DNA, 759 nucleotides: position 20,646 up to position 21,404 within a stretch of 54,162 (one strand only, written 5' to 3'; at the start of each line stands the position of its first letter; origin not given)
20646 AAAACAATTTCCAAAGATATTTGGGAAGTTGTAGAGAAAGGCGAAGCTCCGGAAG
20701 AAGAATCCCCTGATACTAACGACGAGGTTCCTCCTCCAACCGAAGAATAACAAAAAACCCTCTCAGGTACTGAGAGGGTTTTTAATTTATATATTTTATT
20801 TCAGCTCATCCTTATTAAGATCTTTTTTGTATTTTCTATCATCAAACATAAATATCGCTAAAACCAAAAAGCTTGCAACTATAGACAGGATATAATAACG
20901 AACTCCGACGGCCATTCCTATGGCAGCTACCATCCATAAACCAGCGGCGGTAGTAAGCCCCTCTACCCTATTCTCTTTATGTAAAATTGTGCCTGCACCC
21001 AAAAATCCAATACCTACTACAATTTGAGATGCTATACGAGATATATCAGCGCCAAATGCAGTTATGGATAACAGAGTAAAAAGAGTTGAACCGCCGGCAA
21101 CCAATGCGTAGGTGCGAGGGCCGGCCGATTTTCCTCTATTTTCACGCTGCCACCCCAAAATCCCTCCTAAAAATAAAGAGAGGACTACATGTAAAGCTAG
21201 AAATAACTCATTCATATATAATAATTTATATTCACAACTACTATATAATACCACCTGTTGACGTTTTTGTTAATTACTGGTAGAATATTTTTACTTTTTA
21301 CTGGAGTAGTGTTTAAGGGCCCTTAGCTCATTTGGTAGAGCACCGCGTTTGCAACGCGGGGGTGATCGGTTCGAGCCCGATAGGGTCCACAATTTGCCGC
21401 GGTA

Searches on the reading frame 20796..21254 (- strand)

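Call 9: search_protein_families(library=pfam, proteins=[window:20796-21254:-])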
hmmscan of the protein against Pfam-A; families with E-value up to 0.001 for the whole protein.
window:20796-21254:- (152 aa): 1 family
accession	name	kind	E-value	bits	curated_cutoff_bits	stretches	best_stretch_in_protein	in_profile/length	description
PF02308.21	MgtC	-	1.9e-36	125.5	31.4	1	24-137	2-114/121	MgtC family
